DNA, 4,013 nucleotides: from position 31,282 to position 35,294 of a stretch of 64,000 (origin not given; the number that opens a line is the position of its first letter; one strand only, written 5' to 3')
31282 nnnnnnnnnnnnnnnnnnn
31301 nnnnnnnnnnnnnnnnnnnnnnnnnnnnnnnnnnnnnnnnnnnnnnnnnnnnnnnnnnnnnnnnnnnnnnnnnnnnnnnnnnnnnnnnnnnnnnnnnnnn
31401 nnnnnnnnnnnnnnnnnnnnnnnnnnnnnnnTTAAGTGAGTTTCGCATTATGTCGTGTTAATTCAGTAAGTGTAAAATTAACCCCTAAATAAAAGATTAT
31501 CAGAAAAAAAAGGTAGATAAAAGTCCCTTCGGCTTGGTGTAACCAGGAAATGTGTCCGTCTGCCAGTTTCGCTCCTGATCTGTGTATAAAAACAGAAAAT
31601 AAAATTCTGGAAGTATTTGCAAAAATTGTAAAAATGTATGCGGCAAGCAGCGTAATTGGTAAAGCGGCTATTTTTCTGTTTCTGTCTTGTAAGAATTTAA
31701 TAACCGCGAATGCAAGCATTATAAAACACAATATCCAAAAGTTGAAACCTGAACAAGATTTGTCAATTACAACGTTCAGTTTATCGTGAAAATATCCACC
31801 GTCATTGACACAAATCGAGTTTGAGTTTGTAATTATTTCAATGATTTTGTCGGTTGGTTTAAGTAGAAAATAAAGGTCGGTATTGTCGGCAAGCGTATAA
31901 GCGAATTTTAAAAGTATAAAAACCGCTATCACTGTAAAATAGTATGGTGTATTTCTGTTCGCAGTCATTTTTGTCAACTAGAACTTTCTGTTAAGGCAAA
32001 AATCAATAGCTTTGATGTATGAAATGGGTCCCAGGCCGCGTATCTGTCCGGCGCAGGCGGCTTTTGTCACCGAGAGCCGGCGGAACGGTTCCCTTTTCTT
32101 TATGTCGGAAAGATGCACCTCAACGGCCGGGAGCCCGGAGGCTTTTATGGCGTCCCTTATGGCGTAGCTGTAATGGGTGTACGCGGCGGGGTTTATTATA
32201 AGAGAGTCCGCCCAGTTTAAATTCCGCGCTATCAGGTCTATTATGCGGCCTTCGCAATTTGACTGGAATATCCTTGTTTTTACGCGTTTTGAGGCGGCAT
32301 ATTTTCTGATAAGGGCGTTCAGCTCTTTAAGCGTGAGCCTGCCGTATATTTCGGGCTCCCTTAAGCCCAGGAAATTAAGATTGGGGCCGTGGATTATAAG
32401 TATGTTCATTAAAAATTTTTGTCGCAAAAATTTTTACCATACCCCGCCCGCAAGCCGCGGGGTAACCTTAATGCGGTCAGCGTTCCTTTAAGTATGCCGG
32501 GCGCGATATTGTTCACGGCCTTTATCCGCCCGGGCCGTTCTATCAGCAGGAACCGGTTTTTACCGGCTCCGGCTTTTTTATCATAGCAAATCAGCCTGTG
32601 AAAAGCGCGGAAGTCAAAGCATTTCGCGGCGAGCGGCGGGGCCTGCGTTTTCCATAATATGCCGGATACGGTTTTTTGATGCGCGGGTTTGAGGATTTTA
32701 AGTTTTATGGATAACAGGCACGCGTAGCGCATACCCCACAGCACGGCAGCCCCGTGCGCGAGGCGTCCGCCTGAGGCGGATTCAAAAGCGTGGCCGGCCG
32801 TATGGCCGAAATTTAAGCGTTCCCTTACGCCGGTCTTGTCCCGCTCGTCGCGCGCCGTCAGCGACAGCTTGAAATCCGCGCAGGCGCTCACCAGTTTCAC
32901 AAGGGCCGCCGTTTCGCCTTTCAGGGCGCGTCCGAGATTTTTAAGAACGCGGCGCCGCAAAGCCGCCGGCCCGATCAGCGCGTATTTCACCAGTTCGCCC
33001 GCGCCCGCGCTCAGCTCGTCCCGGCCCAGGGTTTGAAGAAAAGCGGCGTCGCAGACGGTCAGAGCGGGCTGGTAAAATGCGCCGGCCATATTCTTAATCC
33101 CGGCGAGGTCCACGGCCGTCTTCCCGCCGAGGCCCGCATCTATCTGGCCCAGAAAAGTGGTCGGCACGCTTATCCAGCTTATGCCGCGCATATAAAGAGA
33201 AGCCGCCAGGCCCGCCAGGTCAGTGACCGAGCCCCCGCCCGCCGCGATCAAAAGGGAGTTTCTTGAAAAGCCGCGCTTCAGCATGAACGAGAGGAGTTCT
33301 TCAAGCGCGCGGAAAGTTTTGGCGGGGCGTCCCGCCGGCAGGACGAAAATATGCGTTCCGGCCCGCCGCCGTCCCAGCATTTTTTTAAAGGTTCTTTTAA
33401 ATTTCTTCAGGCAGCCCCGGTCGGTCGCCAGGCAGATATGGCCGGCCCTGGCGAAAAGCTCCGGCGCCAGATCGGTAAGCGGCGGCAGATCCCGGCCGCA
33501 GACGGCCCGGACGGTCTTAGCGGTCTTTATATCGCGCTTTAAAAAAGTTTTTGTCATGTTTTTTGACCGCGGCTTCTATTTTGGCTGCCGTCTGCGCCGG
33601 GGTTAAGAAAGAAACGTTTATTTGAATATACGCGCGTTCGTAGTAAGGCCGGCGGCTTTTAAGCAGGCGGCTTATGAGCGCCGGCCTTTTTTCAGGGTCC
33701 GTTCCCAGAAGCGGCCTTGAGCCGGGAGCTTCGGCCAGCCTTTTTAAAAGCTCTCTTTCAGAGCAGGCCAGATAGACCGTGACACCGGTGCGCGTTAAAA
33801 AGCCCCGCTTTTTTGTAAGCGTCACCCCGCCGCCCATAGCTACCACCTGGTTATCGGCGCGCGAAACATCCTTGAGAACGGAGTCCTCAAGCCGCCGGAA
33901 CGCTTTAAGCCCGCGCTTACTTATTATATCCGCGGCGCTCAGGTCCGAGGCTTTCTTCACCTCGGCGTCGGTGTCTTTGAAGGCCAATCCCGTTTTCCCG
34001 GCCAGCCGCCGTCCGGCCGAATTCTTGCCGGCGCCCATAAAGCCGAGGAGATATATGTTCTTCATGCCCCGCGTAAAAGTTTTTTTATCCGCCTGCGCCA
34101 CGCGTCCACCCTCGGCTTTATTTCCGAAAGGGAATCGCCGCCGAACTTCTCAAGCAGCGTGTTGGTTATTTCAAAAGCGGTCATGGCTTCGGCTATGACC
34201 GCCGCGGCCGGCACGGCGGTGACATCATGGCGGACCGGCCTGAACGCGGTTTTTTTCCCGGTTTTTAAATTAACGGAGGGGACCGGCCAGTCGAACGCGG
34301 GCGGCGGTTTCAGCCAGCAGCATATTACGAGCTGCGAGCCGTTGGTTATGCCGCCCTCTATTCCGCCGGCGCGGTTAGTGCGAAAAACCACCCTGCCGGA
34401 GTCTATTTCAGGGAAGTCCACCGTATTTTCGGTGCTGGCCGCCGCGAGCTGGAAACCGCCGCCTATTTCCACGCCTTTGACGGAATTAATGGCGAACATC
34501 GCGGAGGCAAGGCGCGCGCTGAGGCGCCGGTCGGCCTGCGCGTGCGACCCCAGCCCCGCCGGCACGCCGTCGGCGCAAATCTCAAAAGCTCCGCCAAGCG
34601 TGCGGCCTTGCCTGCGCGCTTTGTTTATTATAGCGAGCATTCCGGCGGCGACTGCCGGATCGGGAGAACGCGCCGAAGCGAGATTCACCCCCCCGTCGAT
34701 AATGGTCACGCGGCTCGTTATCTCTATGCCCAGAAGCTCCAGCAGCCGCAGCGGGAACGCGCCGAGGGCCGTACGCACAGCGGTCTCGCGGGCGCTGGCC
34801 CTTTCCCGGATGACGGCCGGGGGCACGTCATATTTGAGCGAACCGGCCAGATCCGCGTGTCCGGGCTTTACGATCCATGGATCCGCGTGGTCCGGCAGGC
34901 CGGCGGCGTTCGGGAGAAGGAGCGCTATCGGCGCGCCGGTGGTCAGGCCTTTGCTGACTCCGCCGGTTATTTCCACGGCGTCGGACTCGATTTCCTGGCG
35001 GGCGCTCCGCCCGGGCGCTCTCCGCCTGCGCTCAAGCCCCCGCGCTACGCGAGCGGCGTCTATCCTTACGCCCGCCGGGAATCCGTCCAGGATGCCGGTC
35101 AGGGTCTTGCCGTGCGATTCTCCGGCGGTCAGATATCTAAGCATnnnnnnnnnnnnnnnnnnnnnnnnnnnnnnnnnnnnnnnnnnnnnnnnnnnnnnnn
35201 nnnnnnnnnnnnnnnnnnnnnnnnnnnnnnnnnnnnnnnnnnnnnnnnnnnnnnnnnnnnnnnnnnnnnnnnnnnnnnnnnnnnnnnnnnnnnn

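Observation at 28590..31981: AT-rich exosortase (XrtK-like) + MSEP-CTERM-type substrate cassette inserted precisely into the shikimate operon, flanked by a 12-bp direct repeat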

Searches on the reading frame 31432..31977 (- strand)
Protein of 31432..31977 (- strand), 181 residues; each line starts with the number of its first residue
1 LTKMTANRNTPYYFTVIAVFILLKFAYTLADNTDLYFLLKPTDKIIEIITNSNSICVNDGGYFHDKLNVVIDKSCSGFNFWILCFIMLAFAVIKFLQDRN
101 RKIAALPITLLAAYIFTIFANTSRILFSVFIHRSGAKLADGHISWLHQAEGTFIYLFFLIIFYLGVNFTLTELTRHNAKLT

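Call 7: search_protein_families(library=ncbifam, proteins=[window:31432-31977:-], max_evalue=0.01)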
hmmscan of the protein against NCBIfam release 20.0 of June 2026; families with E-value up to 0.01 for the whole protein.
window:31432-31977:- (181 aa): 2 families
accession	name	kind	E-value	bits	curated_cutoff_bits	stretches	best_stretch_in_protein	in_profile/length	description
TIGR04287.1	exosort_XrtK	exception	8.4e-41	139.2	55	1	9-171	2-160/163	exosortase K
TIGR04178.1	exo_archaeo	signature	7.1e-10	39.1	23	1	70-166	2-92/97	exosortase/archaeosortase family protein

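Call 8: search_protein_families(library=pfam, proteins=[window:31432-31977:-], max_evalue=1)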
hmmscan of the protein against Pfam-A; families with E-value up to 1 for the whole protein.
window:31432-31977:- (181 aa): 3 families
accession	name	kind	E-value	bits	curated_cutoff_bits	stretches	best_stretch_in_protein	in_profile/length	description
PF09721.15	Exosortase_EpsH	-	3.7e-09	36.8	25.7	1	65-164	156-249/254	Transmembrane exosortase (Exosortase_EpsH)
PF10067.14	DUF2306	-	0.0091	16.6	31.6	1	77-133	63-119/147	Predicted membrane protein (DUF2306)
PF05989.17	Chordopox_A35R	-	0.066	13.6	27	1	26-60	129-163/174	Chordopoxvirus A35R protein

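Call 68: find_homologous_proteins(query=window:31432-31968:-, max_evalue=0.00001)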
Query window:31432-31968:- (178 aa): 199 proteins with E <= 0.00001 among 286 candidates; the best 120 are listed.
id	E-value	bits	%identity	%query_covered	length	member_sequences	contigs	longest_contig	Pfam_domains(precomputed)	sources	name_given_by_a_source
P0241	1.6e-100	352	92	100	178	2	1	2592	PF09721.16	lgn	-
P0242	5.0e-59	217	60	99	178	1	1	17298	-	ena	-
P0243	6.7e-58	214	61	93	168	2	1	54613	PF09721.16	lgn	-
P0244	1.2e-57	213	54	100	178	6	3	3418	PF09721.16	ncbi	-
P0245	1.8e-57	212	58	99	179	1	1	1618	-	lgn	-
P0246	1.4e-56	209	54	100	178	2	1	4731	PF09721.16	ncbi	-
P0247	9.9e-56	207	58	99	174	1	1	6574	PF09721.16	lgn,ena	-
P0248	7.1e-55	204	55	100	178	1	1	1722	-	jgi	jgi:exosortase K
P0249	1.5e-54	203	56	99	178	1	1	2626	PF09721.16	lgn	-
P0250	2.6e-54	202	56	100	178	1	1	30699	PF09721.16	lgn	-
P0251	8.8e-54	200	61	93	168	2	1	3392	PF09721.16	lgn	-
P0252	1.1e-52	197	53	95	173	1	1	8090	PF09721.16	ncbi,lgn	-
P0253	2.3e-52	196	56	98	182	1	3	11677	PF09721.16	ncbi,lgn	-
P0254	1.8e-51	193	59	87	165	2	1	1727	PF09721.16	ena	-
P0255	1.6e-49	186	51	97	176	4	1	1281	PF09721.16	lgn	-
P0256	5.2e-49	185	51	93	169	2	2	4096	PF09721.16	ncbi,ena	-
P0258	9.9e-49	184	51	89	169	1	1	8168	PF09721.16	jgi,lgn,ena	-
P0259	1.1e-48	184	51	99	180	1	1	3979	PF09721.16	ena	-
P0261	2.9e-48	182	49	99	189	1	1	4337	PF09721.16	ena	-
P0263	1.6e-47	180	47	99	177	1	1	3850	PF09721.16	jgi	jgi:exosortase K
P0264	9.4e-47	177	46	97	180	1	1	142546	PF09721.16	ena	-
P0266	1.3e-46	177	48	100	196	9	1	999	PF09721.16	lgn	-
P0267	1.7e-46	176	47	100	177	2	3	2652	PF09721.16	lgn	-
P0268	1.9e-46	176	48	97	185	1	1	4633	PF09721.16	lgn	-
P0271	5.4e-46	175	50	93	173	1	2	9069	PF09721.16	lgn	-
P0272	9.1e-46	174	54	87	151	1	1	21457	PF09721.16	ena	-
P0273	1.4e-45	173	49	97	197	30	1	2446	PF09721.16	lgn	-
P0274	3.7e-45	172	47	99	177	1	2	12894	PF09721.16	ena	-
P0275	4.8e-45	172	47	100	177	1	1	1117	PF09721.16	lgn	-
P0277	5.5e-45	172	48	99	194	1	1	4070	PF09721.16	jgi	-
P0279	7.8e-45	171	48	99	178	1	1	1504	PF09721.16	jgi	-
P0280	8.9e-45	171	45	97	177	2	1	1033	PF09721.16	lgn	-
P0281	9.9e-45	171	48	100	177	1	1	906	PF09721.16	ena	-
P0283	1.3e-44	170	47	99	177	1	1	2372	PF09721.16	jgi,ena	-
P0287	1.7e-44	170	47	90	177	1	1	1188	PF09721.16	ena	-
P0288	2.4e-44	169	48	100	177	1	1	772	PF09721.16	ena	-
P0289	3.4e-44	169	49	98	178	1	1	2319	PF09721.16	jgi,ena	jgi:exosortase K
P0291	4.6e-44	169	46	100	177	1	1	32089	PF09721.16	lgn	-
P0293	5.7e-44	168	48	99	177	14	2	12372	PF09721.16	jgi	-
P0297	8.9e-44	168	47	100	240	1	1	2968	PF09721.16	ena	-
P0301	3.9e-43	166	49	97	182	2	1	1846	PF09721.16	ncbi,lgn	-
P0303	6.9e-43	165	45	98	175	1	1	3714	PF09721.16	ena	-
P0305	7.4e-43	165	46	100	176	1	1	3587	PF09721.16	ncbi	-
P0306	8.8e-43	164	46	100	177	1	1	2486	PF09721.16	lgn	-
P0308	1.2e-42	164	46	100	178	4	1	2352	PF09721.16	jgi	jgi:exosortase K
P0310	2.0e-42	163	47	99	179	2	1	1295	PF09721.16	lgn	-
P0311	2.1e-42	163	44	99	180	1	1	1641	PF09721.16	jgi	jgi:exosortase K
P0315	4.5e-42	162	47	89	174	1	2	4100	PF09721.16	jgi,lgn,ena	-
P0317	6.0e-42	162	45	100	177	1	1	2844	PF09721.16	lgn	-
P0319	7.3e-42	161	44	99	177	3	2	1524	PF09721.16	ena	-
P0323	1.6e-41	160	46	99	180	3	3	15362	PF09721.16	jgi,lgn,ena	-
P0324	1.7e-41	160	45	88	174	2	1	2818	PF09721.16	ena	-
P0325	2.0e-41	160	47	93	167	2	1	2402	PF09721.16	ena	-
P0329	3.3e-41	159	45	98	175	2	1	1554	PF09721.16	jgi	-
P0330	4.9e-41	159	44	99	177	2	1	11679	PF09721.16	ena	-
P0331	5.6e-41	159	48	98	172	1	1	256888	PF09721.16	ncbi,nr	nr:exosortase K [uncultured Psychroserpens sp.]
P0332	5.6e-41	159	47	86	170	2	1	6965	PF09721.16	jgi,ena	-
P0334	7.6e-41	158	46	88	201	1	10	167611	PF09721.16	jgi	jgi:exosortase K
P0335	1.2e-40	157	44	100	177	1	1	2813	PF09721.16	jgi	jgi:exosortase K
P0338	1.4e-40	157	45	96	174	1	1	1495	PF09721.16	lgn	-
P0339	1.4e-40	157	46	90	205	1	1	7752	PF09721.16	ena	-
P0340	2.0e-40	157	44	100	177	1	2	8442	PF09721.16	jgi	jgi:exosortase K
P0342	2.2e-40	157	45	98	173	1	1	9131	PF09721.16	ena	-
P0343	2.4e-40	156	46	99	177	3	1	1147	PF09721.16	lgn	-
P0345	2.5e-40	156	45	99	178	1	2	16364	PF09721.16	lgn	-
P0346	2.6e-40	156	46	93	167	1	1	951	PF09721.16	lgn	-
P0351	4.8e-40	155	49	99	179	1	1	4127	PF09721.16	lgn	-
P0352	4.8e-40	155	45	90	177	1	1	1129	PF09721.16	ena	-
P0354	6.4e-40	155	45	88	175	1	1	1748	PF09721.16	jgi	jgi:exosortase K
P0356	7.9e-40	155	44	100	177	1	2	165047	PF09721.16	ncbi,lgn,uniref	uniref:exosortase K n=1 Tax=Flavobacterium sp. TaxID=239 RepID=UPI00404AD127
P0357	8.0e-40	155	46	90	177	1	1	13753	PF09721.16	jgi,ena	-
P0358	8.2e-40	155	44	87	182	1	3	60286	PF09721.16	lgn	-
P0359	1.4e-39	154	46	98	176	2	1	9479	PF09721.16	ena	-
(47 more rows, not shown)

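Call 69: find_encoding_contigs(protein=P0241, flank=5000, max_places=5)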
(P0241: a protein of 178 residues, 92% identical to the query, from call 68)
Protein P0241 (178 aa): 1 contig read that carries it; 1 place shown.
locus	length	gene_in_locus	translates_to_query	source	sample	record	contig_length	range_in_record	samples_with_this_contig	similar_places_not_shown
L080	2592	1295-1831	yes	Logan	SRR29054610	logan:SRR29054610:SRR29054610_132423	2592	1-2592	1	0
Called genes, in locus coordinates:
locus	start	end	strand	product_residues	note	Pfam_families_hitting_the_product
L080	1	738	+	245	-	?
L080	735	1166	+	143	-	PF01220:DHquinase_II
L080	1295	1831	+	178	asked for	PF09721:Exosortase_EpsH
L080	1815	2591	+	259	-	?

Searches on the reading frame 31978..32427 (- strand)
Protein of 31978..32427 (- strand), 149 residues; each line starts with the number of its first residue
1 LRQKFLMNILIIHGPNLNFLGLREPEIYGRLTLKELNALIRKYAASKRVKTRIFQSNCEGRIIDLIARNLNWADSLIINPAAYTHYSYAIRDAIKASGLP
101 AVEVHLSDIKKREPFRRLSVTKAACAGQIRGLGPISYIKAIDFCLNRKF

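Call 7: search_protein_families(library=ncbifam, proteins=[window:31978-32427:-], max_evalue=0.01)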
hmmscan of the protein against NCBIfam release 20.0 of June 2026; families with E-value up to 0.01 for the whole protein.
window:31978-32427:- (149 aa): 5 families
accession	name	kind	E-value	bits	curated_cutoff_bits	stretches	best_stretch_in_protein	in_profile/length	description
NF003805.0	PRK05395.1-2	subfamily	1.4e-53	180.4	146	1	7-146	2-141/147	type II 3-dehydroquinate dehydratase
TIGR01088.1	aroQ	equivalog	1.5e-51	173.7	169.85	1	9-145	2-138/141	type II 3-dehydroquinate dehydratase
NF003807.0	PRK05395.1-4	subfamily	8e-51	171.5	130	1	7-146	4-143/148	type II 3-dehydroquinate dehydratase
NF003806.0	PRK05395.1-3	subfamily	1.2e-46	157.8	171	1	8-143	4-139/149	type II 3-dehydroquinate dehydratase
NF003804.0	PRK05395.1-1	subfamily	1.5e-43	148.1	195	1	7-147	5-146/151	type II 3-dehydroquinate dehydratase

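Call 81: find_encoding_contigs(protein=window:31978-32409:-, flank=5000, max_places=10)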
Protein window:31978-32409:- (143 aa): 7 contigs read that carry it; 4 places shown.
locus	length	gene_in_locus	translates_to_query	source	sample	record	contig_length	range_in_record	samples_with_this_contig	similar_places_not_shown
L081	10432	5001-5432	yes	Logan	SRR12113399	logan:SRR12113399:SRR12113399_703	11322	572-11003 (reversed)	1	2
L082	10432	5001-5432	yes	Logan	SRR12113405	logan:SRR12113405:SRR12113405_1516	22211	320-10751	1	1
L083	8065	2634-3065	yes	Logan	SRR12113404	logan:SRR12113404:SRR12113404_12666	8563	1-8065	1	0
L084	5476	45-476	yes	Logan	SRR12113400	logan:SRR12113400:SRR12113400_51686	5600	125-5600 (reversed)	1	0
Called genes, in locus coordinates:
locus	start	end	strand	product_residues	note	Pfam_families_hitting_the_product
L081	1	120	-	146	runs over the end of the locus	?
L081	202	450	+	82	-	PF01817:CM_2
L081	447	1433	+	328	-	PF00793:DAHP_synth_1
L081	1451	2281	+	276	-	PF08501:Shikimate_dh_N, PF01488:Shikimate_DH (weak)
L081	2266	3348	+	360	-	PF01264:Chorismate_synt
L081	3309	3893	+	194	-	PF01202:SKI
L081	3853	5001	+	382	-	PF01761:DHQ_synthase, PF24621:DHQS_C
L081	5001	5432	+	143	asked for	PF01220:DHquinase_II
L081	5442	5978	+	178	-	PF09721:Exosortase_EpsH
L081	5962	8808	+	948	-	-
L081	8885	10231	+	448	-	PF00275:EPSP_synthase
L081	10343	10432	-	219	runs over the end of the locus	?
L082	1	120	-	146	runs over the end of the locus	?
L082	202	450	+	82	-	PF01817:CM_2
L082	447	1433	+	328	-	PF00793:DAHP_synth_1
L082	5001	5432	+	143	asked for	PF01220:DHquinase_II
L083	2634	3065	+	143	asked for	PF01220:DHquinase_II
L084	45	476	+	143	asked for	PF01220:DHquinase_II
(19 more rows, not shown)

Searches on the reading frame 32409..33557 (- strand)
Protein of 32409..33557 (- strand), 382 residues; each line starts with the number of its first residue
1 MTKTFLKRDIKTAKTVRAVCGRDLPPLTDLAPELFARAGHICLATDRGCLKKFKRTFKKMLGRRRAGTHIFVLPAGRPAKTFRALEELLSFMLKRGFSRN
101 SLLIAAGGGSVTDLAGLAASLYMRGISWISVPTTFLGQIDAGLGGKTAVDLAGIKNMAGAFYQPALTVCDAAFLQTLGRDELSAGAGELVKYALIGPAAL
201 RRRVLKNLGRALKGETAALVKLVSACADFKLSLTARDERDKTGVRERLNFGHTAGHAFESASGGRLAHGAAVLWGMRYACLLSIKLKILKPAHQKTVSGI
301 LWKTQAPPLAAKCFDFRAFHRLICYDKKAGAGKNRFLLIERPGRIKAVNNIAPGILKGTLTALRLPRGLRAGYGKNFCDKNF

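Call 7: search_protein_families(library=ncbifam, proteins=[window:32409-33557:-], max_evalue=0.01)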
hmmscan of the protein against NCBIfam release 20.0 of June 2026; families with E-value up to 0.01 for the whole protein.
window:32409-33557:- (382 aa): 6 families
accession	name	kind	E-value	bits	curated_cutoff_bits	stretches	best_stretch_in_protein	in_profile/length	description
TIGR01357.1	aroB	equivalog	3.3e-81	273.2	305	1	37-350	20-333/344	3-dehydroquinate synthase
TIGR04425.1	P_lya_rel_AroB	hypoth_equivalog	9.8e-59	199.1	400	1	45-352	32-333/348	AroB-related putative sugar phosphate phospholyase (cyclizing)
NF004852.0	PRK06203.1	equivalog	5.7e-45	153.9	333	1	67-302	88-325/407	3-dehydroquinate synthase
NF010556.0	PRK13951.1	equivalog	2e-39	135.8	560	1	69-348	207-480/492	bifunctional shikimate kinase AroK/3-dehydroquinate synthase AroB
NF010627.0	PRK14021.1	equivalog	4.5e-36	124.4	565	1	67-349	235-526/542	bifunctional shikimate kinase/3-dehydroquinate synthase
NF002022.0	PRK00843.1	equivalog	0.0073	15.3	413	1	99-190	87-173/350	NAD(P)-dependent glycerol-1-phosphate dehydrogenase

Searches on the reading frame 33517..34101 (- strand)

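Call 7: search_protein_families(library=ncbifam, proteins=[window:33517-34101:-], max_evalue=0.01)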
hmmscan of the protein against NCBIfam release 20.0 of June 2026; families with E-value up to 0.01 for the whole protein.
window:33517-34101:- (194 aa): 12 families
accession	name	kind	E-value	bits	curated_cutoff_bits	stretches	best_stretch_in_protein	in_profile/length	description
NF010552.0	PRK13946.1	equivalog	2.1e-32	112.3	186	1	4-184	14-192/198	shikimate kinase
NF010553.0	PRK13947.1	equivalog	2.7e-32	112.4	204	1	13-182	1-168/173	shikimate kinase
NF002988.0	PRK03731.1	equivalog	4.3e-28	98.2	161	1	13-181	2-170/174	shikimate kinase AroL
NF010555.0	PRK13949.1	equivalog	1.5e-27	96.8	180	1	13-178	1-168/175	shikimate kinase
NF010554.0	PRK13948.1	equivalog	9.4e-25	87.3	217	1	10-162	7-156/192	shikimate kinase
NF006015.0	PRK08154.1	subfamily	9.8e-24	84.1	204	1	11-182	134-305/314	anaerobic benzoate catabolism transcriptional regulator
NF003456.0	PRK05057.1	equivalog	1.1e-22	80.7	195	1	14-162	5-153/173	shikimate kinase AroK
NF010556.0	PRK13951.1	equivalog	2.3e-21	76.2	560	1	15-178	2-158/492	bifunctional shikimate kinase AroK/3-dehydroquinate synthase AroB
NF010627.0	PRK14021.1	equivalog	2.9e-20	72.2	565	1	17-182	10-177/542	bifunctional shikimate kinase/3-dehydroquinate synthase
NF006610.0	PRK09169.1-4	subfamily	1.9e-18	64.5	4299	1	11-162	2863-3012/3056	hypothetical protein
NF040667.1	hom_kin_desulfo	exception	5.5e-16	58.9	197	1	15-178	2-161/163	homoserine kinase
NF001866.0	PRK00625.1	equivalog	9.2e-09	35.7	142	1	14-124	1-115/173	shikimate kinase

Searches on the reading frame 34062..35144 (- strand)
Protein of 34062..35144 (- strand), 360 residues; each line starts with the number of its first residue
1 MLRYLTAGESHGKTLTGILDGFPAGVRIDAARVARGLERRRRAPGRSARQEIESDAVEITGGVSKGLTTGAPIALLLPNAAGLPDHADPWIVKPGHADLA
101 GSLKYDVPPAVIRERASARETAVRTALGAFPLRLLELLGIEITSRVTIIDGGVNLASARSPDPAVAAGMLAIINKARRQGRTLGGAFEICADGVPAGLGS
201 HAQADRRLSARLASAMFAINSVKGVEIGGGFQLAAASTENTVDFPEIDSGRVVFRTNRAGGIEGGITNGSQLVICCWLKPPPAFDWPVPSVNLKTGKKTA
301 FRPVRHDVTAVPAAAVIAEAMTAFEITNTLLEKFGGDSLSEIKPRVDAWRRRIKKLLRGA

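Call 7: search_protein_families(library=ncbifam, proteins=[window:34062-35144:-], max_evalue=0.01)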
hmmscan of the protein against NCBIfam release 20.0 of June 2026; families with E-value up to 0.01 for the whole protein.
window:34062-35144:- (360 aa): 3 families
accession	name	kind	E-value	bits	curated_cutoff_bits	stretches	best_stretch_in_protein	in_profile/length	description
NF003793.1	PRK05382.1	equivalog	1.1e-90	303.9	321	1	3-332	1-344/344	chorismate synthase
TIGR00033.1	aroC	equivalog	3.1e-88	296.1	212.2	1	2-336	1-350/351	chorismate synthase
NF009113.0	PRK12463.1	equivalog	4.8e-67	226.6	799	2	93-346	109-380/390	chorismate synthase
